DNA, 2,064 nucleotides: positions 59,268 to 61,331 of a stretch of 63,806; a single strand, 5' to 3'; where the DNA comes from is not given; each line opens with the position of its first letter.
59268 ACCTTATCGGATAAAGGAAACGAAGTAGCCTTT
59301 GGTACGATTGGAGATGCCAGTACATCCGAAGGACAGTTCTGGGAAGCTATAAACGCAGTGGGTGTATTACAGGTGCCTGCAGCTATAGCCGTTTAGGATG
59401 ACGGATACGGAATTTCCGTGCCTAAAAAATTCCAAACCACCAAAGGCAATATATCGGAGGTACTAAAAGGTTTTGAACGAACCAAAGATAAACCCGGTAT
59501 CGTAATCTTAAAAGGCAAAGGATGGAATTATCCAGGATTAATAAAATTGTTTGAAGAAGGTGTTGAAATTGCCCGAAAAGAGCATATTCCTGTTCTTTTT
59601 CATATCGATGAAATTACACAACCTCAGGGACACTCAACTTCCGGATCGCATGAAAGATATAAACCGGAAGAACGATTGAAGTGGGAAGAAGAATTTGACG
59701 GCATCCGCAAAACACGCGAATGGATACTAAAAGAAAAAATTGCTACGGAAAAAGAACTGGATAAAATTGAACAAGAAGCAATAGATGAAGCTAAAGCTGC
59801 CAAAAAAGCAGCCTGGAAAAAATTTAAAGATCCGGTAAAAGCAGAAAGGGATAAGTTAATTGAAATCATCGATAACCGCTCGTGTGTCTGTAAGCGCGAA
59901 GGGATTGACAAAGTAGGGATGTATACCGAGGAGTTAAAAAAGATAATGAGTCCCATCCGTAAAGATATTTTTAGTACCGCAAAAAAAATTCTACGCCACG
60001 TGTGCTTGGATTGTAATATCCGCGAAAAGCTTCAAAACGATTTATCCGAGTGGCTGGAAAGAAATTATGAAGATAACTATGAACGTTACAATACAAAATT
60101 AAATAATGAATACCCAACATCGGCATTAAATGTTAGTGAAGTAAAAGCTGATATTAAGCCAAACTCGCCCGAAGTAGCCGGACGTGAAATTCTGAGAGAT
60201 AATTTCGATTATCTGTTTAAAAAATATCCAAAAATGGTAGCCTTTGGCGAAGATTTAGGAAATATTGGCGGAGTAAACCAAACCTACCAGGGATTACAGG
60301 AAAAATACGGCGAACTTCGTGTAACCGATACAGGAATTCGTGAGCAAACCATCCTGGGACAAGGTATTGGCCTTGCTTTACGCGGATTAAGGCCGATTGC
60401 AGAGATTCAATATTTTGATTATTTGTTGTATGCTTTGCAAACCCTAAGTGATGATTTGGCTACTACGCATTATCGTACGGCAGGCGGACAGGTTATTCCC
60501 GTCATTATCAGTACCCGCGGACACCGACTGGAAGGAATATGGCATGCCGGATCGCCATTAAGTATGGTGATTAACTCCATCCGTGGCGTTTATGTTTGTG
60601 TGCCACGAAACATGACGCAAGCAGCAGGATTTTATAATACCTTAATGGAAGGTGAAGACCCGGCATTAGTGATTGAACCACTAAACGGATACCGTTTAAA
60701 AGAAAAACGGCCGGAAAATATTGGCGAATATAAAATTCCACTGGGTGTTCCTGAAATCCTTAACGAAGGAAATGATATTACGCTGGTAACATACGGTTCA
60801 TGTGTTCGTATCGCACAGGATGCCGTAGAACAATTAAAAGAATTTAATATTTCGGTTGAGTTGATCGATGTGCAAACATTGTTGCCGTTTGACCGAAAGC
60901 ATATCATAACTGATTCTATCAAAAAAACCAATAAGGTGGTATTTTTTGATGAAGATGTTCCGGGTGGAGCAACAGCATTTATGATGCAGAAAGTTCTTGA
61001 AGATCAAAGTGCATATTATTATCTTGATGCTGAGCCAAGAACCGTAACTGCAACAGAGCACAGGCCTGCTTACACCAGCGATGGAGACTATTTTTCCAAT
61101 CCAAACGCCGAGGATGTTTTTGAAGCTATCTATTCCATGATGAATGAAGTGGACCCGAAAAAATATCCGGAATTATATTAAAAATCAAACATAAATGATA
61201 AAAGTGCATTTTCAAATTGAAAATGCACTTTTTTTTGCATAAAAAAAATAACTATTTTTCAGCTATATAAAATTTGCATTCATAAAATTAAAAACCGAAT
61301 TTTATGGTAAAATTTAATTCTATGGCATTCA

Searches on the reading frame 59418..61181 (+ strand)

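Call 68: search_protein_families(library=pfam, proteins=[window:59418-61181:+], max_evalue=0.00001)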
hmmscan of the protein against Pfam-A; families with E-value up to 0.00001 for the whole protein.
window:59418-61181:+ (587 aa): 3 families
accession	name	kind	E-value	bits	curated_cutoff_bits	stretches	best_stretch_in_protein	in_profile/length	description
PF02779.29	Transket_pyr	-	1.2e-21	77.6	27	1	253-423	3-170/174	Transketolase, pyrimidine binding domain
PF02780.25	Transketolase_C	-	1.1e-20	74.2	25.9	1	446-548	4-104/124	Transketolase, C-terminal domain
PF17147.9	PFOR_II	-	1e-06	29.5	27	1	453-526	2-74/102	Pyruvate:ferredoxin oxidoreductase core domain II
